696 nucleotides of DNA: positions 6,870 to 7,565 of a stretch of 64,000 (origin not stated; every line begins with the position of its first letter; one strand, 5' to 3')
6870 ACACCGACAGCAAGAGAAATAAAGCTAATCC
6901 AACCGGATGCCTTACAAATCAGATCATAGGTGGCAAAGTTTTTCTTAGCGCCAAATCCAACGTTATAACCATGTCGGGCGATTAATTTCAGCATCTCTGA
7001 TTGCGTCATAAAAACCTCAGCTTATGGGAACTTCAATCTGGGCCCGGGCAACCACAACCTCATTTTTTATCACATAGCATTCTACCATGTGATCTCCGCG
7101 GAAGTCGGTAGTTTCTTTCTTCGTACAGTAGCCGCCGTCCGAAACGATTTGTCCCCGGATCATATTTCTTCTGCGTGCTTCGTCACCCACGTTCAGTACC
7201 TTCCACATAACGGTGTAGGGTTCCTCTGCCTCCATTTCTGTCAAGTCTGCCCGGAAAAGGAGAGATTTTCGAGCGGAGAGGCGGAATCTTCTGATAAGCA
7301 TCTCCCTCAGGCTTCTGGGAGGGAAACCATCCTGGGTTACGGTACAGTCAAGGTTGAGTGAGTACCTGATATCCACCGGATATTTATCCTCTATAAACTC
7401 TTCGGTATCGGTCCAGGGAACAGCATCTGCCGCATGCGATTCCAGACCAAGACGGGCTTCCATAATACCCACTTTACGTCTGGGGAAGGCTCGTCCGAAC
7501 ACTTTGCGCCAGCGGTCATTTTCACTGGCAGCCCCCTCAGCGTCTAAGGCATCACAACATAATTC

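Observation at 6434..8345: Two-gene SMODS/CD-NTase-like nucleotidyltransferase plus SLATT-like membrane protein (candidate minimal CBASS-type suicide module)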

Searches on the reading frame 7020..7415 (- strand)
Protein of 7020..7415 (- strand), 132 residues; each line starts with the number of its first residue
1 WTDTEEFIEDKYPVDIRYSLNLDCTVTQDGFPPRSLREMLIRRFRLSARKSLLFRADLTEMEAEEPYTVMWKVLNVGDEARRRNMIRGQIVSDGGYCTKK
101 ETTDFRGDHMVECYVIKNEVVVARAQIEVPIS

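Call 68: search_solved_structures(query=A3, max_evalue=10, show_alignments=1)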
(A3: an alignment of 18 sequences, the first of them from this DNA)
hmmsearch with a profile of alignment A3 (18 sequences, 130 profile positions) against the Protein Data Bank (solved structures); distinct sequences matched with E-value up to 10: 0.

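Call 81: search_protein_representatives(alignment_id=A3)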
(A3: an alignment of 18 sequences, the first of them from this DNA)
Query: 18 sequences, 130 profile positions. Proteins with E-value up to 0.001 (for the whole library): 1168; up to 1e-10: 527; up to 1e-30: 101. The best 150 are listed.
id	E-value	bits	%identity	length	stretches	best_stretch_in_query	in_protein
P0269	1.8e-59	215.5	-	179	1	1-130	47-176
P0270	1.2e-57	209.6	-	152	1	1-130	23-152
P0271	1.3e-54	199.8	-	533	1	1-129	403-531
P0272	9.1e-52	190.7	-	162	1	1-129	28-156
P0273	2.4e-51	189.3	-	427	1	1-129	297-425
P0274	6.3e-51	187.9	-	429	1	3-129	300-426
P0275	1.1e-50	187.2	-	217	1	1-129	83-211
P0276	3.3e-49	182.4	-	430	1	1-130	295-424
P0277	6.1e-48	178.3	-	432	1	1-130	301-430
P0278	4.8e-47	175.4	-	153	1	1-130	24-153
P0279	9.3e-47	174.4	-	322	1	3-130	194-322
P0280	6.4e-46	171.7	-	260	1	1-130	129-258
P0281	1.2e-45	170.8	-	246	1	1-130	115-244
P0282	4.6e-45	169.0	-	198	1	1-130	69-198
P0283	1.1e-44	167.7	-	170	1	1-129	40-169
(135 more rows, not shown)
